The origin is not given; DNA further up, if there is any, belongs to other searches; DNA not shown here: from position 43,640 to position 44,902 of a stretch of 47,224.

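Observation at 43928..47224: AfsA-like double-hotdog protein plus GNAT acyltransferase, convergent with a large GAF-histidine-kinase sensor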

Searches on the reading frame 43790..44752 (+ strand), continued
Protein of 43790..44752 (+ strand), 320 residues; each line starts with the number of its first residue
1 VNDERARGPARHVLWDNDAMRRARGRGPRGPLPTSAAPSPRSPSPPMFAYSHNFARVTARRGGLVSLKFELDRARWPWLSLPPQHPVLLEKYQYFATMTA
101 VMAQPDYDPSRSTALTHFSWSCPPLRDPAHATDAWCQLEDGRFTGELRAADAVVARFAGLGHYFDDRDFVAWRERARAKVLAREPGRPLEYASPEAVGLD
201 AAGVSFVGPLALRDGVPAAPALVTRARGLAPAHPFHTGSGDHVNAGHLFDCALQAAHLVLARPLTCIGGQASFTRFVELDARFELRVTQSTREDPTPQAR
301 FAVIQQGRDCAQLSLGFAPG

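Call 36: find_encoding_contigs(protein=P0001, flank=10000, max_places=3)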
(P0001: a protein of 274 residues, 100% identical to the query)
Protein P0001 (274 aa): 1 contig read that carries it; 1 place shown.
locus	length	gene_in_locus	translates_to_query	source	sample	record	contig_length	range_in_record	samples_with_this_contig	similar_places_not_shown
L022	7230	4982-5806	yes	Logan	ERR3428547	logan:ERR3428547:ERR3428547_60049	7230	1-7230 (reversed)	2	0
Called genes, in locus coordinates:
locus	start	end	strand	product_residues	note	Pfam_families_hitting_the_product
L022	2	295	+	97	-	?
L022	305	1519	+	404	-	PF00009:GTP_EFTU, PF13191:AAA_16 (weak), PF03144:GTP_EFTU_D2, PF03143:GTP_EFTU_D3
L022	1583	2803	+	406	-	PF00149:Metallophos, PF12850:Metallophos_2 (weak)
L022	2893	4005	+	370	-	-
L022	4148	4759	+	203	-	PF12641:Flavodoxin_3 (faint), PF12724:Flavodoxin_5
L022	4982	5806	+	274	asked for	-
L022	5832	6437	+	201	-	PF13302:Acetyltransf_3, PF00583:Acetyltransf_1, PF13420:Acetyltransf_4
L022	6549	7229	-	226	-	?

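Call 37: find_encoding_contigs(protein=P0002, flank=8000, max_places=2)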
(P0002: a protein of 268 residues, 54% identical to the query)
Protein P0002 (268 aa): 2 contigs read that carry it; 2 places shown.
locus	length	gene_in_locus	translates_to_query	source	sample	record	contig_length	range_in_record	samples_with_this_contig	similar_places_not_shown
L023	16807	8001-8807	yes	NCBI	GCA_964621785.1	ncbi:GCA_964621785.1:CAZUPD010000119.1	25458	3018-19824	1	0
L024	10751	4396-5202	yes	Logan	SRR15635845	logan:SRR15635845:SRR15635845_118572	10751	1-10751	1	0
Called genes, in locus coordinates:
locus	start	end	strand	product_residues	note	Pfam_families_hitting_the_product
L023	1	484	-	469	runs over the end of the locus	PF00072:Response_reg, PF00211:Guanylate_cyc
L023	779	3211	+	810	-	PF00512:HisKA, PF02518:HATPase_c, PF23198:PDE8A_N (faint), PF00072:Response_reg, PF01627:Hpt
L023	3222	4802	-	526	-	-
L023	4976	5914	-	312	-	PF00753:Lactamase_B, PF12706:Lactamase_B_2, PF23023:Anti-Pycsar_Apyc1 (weak)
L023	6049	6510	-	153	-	PF00076:RRM_1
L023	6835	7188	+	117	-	PF00076:RRM_1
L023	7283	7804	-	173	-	-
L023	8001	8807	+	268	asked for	-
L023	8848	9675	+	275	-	PF01553:Acyltransferase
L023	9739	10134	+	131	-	PF04828:GFA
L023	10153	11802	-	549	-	-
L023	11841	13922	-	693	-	PF08495:FIST, PF10442:FIST_C, PF07701:HNOBA (weak), PF00211:Guanylate_cyc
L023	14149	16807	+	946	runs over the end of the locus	PF00069:Pkinase, PF03109:ABC1 (faint), PF07714:PK_Tyr_Ser-Thr, PF07719:TPR_2 (faint), PF13181:TPR_8 (faint), PF13374:TPR_10 (weak), PF17874:TPR_MalT (weak), PF13424:TPR_12 (weak)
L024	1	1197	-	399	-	?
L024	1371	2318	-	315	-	PF00753:Lactamase_B, PF12706:Lactamase_B_2, PF23023:Anti-Pycsar_Apyc1 (weak)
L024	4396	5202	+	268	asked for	-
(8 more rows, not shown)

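Call 38: find_encoding_contigs(protein=P0007, flank=8000, max_places=1)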
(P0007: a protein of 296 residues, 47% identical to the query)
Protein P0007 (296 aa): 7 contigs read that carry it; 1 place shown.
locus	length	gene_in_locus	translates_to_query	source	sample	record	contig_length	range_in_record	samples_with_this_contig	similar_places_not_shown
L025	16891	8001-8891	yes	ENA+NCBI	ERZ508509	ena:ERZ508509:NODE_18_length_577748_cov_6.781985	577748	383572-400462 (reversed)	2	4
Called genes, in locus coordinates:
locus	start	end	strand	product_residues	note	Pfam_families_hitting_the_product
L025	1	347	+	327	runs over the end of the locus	PF02558:ApbA, PF03807:F420_oxidored (weak), PF08546:ApbA_C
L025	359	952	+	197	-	PF00005:ABC_tran, PF13191:AAA_16 (weak), PF13304:AAA_21 (faint), PF02463:SMC_N (weak)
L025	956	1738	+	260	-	PF03649:UPF0014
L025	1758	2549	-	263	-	PF00165:HTH_AraC, PF12833:HTH_18, PF00165:HTH_AraC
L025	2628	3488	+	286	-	PF04116:FA_hydroxylase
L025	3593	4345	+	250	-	PF13442:Cytochrome_CBB3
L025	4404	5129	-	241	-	PF05275:CopB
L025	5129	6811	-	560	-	PF07732:Cu-oxidase_3, PF00394:Cu-oxidase, PF07731:Cu-oxidase_2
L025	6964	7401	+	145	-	PF00376:MerR, PF13411:MerR_1, PF09278:MerR-DNA-bind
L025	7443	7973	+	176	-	PF14342:DUF4396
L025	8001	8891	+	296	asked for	-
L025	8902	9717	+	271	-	PF13622:4HBT_3, PF20789:4HBT_3C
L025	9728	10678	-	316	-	PF13578:Methyltransf_24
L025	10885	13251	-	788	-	PF03176:MMPL, PF02460:Patched (weak), PF12349:Sterol-sensing (weak), PF03176:MMPL (weak)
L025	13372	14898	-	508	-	PF11815:DUF3336, PF01734:Patatin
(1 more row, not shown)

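Call 39: find_encoding_contigs(protein=P0011, flank=8000, max_places=1)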
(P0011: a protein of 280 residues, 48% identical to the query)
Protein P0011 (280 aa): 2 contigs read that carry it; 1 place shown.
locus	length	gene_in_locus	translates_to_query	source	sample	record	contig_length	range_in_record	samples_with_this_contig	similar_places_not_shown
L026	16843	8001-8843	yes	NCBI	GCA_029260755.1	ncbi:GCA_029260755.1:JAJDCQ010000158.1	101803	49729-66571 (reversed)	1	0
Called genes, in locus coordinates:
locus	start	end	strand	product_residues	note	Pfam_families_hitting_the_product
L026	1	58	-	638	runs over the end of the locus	-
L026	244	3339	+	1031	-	PF00069:Pkinase, PF07714:PK_Tyr_Ser-Thr, PF07719:TPR_2 (faint)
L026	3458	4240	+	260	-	PF00378:ECH_1, PF16113:ECH_2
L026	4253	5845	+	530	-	PF07719:TPR_2 (faint), PF14559:TPR_19 (faint), PF13432:TPR_16 (weak)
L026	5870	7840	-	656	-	-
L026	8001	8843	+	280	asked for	-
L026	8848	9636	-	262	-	PF04231:Endonuclease_1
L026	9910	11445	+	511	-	-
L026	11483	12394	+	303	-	-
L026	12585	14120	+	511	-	-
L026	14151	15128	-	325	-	-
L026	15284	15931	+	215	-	PF14124:DUF4291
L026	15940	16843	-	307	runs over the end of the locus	PF25216:Volactin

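Call 40: find_encoding_contigs(protein=P0015, flank=8000, max_places=1)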
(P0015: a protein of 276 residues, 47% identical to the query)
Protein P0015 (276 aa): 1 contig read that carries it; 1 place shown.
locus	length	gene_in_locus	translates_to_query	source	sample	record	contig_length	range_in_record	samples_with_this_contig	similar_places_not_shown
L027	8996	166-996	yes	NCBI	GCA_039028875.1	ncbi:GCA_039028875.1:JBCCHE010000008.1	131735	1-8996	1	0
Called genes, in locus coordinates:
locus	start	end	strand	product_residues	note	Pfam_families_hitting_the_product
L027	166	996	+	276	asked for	-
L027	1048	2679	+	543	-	PF00474:SSF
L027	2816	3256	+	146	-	-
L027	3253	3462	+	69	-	PF12844:HTH_19, PF13560:HTH_31, PF01381:HTH_3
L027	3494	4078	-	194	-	-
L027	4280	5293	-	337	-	PF08240:ADH_N, PF00107:ADH_zinc_N, PF13602:ADH_zinc_N_2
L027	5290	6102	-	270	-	PF00106:adh_short, PF08659:KR, PF13561:adh_short_C2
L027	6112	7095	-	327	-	PF00296:Bac_luciferase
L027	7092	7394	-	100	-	PF07045:DUF1330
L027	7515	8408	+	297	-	PF00126:HTH_1, PF03466:LysR_substrate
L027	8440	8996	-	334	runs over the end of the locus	PF01545:Cation_efflux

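Call 41: find_encoding_contigs(protein=P0045, flank=8000, max_places=1)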
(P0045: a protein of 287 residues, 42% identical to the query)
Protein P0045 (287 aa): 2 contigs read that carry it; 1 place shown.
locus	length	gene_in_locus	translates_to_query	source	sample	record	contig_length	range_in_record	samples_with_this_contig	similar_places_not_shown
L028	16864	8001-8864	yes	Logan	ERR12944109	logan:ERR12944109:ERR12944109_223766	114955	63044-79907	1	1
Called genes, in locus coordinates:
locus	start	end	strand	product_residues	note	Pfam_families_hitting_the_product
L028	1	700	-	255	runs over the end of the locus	PF01311:Bac_export_1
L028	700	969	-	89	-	PF01313:Bac_export_3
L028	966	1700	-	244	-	PF00813:FliP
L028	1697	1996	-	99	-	PF04347:FliO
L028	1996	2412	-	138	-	PF28396:SepQ_C (weak), PF01052:FliMN_C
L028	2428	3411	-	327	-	PF02154:FliM, PF01052:FliMN_C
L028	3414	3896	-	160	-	PF03748:FliL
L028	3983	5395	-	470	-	PF02120:Flg_hook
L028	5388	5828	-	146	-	PF02050:FliJ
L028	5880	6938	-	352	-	PF13483:Lactamase_B_3, PF12706:Lactamase_B_2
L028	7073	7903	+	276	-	PF10118:Metal_hydrol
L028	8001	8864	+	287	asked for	-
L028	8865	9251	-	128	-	PF01124:MAPEG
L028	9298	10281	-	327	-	PF13409:GST_N_2, PF00043:GST_C (weak), PF13410:GST_C_2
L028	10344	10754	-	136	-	PF07291:MauE (weak), PF07681:DoxX, PF13564:DoxX_2 (weak)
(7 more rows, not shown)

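Call 42: find_encoding_contigs(protein=P0046, flank=8000, max_places=1)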
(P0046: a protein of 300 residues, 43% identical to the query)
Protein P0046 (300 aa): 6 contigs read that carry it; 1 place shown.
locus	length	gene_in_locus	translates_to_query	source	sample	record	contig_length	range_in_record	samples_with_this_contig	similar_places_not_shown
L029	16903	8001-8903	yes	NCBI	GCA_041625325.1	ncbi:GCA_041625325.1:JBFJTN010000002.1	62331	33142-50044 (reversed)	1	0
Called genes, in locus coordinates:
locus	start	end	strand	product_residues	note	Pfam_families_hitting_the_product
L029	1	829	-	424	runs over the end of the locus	PF03447:NAD_binding_3, PF00742:Homoserine_dh, PF22629:ACT_AHAS_ss (faint), PF01842:ACT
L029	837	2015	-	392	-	PF00155:Aminotran_1_2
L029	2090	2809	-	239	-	PF01476:LysM, PF01551:Peptidase_M23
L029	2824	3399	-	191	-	PF09335:VTT_dom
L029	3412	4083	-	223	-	PF01135:PCMT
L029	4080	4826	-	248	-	PF01975:SurE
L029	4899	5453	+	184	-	PF01713:Smr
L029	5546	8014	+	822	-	PF07715:Plug, PF00593:TonB_dep_Rec_b-barrel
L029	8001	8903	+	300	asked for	-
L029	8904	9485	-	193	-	PF12007:DUF3501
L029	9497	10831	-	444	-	PF02754:CCG (faint)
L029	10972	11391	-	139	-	PF00210:Ferritin (faint), PF02915:Rubrerythrin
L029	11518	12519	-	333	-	-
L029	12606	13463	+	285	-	-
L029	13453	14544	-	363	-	PF02653:BPD_transp_2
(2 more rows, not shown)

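Call 43: find_encoding_contigs(protein=P0024, flank=8000, max_places=1)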
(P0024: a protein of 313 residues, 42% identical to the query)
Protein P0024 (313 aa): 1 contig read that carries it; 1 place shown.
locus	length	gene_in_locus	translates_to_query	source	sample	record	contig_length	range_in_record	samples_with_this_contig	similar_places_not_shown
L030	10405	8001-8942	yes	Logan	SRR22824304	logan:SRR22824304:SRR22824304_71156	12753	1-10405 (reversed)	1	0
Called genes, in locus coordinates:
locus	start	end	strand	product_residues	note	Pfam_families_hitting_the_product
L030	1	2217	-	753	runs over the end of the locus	PF20256:MoCoBD_2, PF02738:MoCoBD_1, PF20256:MoCoBD_2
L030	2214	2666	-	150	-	PF00111:Fer2, PF01799:Fer2_2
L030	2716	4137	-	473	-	PF00474:SSF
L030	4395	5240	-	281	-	PF04072:LCM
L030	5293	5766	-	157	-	-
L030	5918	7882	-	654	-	PF03372:Exo_endo_phos, PF19580:Exo_endo_phos_3 (weak)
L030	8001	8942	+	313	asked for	-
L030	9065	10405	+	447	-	?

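Call 45: search_protein_families(library=pfam, alignment_id=A2, max_evalue=0.01)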
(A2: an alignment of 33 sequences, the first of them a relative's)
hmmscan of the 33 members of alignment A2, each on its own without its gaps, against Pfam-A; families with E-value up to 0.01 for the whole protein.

A. member 1, P0123 (314 aa): 1 family
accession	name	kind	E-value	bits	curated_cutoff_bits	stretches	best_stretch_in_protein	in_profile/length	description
PF03756.19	AfsA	-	6.6e-19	68.7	24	2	191-312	6-131/133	A-factor biosynthesis hotdog domain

B. families by the number of members that match (of 33 scanned): 1 family
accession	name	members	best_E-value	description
PF03756.19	AfsA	18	3.4e-44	A-factor biosynthesis hotdog domain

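Call 49: search_protein_families(library=ncbifam, alignment_id=A3, max_evalue=0.001)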
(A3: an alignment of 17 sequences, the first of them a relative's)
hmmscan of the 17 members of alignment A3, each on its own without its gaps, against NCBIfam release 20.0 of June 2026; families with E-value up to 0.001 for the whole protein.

A. member 1, P0142 (333 aa): 1 family
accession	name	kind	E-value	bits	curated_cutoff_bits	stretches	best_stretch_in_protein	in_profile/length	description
NF041195.1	ScbA_BarX_GamBu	equivalog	7e-67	225.7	200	1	24-323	1-289/290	ScbA/BarX family gamma-butyrolactone biosynthesis protein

B. families by the number of members that match (of 17 scanned): 1 family
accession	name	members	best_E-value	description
NF041195.1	ScbA_BarX_GamBu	17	1.4e-98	ScbA/BarX family gamma-butyrolactone biosynthesis protein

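Call 51: search_solved_structures(query=A3, max_evalue=10, show_alignments=3)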
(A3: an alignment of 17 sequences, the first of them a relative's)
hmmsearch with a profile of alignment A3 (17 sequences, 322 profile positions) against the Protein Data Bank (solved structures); distinct sequences matched with E-value up to 10: 0.

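Call 52: search_solved_structures(query=A2, max_evalue=10, show_alignments=2)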
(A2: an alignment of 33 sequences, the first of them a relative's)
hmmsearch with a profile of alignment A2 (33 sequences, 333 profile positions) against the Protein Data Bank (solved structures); distinct sequences matched with E-value up to 10: 2.
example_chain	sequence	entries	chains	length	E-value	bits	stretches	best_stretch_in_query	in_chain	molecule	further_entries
3bbj_A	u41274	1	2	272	0.2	14.2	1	264-331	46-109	Putative thioesterase II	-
1zki_A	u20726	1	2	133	0.26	13.9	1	262-332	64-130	hypothetical protein PA5202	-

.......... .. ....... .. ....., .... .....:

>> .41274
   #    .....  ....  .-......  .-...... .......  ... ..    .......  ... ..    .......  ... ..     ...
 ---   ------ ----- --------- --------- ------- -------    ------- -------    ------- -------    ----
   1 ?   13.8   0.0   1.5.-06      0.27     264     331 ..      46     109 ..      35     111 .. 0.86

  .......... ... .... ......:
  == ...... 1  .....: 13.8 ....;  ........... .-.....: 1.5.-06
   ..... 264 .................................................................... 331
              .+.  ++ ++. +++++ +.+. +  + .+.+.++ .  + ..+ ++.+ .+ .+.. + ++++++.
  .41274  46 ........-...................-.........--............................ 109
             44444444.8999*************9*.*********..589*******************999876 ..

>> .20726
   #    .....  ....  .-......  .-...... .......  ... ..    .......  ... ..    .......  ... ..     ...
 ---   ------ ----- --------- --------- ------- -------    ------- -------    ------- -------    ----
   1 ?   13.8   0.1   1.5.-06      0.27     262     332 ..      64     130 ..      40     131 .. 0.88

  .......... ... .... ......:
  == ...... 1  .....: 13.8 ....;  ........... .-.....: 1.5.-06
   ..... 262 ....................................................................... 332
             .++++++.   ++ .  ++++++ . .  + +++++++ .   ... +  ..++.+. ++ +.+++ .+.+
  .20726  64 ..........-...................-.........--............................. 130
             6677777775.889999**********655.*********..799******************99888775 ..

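Call 58: list_cluster_members(proteins=[P0001, P0002, P0007, P0062, P0066, P0077, P0109, P0112, P0118, P0124])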
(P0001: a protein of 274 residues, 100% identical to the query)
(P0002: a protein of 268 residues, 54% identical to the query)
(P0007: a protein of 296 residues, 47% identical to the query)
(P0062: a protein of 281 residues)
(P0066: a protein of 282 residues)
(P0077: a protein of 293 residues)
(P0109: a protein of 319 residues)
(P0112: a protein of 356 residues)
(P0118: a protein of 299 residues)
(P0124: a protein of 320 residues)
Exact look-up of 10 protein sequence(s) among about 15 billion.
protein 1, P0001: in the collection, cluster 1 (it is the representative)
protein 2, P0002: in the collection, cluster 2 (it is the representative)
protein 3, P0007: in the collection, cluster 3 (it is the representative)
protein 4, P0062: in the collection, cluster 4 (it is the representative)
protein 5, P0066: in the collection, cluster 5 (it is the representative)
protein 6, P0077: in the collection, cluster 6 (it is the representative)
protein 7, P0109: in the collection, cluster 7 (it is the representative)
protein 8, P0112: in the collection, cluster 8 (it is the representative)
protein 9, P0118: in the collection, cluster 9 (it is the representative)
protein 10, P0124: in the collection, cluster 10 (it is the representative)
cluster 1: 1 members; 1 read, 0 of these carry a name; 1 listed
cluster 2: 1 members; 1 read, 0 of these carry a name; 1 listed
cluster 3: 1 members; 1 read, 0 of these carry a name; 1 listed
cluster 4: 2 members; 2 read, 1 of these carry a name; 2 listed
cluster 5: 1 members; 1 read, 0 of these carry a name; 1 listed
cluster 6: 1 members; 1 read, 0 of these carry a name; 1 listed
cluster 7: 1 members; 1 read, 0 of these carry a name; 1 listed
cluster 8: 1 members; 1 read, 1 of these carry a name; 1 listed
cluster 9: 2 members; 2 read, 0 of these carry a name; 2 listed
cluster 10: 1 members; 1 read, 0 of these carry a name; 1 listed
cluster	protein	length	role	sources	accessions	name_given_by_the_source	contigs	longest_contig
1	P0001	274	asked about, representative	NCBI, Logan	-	-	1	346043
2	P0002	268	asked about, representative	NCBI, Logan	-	-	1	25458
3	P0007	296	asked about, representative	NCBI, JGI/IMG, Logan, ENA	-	-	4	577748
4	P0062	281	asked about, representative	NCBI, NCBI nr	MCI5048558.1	MAG: hypothetical protein MRY59_13740 [Aquisalinus sp.] | hypothetical protein [Aquisalinus sp.]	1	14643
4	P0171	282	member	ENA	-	-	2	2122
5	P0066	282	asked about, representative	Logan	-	-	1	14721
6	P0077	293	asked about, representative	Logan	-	-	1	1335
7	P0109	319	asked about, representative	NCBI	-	-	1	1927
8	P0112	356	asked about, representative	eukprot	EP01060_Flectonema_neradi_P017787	TRINITY_DN24624_c0_g1_i1.p1 TRINITY_DN24624_c0_g1~~TRINITY_DN24624_c0_g1_i1.p1 ORF ...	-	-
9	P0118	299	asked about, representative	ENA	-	-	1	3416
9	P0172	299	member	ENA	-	-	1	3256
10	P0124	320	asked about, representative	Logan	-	-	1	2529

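Call 60: list_cluster_members(proteins=[P0114, P0119, P0122, P0126, P0128, P0131, P0133, P0134, P0140, P0145])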
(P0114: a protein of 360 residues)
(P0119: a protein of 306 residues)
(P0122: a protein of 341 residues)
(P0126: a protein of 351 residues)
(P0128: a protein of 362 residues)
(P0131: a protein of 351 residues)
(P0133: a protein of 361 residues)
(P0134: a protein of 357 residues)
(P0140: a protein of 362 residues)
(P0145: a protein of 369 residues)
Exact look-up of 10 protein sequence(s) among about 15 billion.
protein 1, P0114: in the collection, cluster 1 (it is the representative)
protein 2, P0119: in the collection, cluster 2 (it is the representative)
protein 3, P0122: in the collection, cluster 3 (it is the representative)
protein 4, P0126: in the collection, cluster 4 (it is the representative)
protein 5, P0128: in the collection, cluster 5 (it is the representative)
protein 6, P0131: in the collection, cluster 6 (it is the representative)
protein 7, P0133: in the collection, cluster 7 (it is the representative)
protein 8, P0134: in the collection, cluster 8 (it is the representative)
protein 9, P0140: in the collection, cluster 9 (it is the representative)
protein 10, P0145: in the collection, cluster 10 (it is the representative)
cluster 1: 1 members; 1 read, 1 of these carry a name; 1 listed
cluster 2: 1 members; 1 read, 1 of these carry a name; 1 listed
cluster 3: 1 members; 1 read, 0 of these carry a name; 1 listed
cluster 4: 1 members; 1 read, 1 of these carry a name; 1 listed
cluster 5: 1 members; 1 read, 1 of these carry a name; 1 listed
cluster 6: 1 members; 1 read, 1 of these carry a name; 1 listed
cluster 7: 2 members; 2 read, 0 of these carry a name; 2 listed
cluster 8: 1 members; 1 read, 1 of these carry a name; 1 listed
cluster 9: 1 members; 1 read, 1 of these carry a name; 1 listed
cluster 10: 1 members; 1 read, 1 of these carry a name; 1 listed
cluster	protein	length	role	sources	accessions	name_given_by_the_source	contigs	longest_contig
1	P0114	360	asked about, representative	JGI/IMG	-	hypothetical protein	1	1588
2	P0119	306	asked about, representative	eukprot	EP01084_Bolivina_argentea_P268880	456838_1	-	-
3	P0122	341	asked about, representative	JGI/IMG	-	-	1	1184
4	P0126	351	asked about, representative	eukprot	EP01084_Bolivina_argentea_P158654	276340_1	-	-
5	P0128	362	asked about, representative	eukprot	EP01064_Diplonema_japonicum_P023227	TRINITY_DN3366_c3_g1_i1.p1 TRINITY_DN3366_c3_g1~~TRINITY_DN3366_c3_g1_i1.p1 ORF ...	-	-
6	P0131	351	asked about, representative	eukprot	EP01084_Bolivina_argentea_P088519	159820_1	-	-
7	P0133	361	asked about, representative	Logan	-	-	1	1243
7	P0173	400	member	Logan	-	-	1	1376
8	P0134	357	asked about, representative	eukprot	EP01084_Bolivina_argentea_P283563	485694_1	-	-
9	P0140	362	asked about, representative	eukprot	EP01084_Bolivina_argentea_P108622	194127_1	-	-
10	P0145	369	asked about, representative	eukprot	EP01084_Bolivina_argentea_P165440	287416_1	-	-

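Call 61: search_solved_structures(query=P0128, max_evalue=10, show_alignments=2)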
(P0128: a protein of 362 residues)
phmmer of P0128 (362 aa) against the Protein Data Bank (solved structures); distinct sequences matched with E-value up to 10: 0.
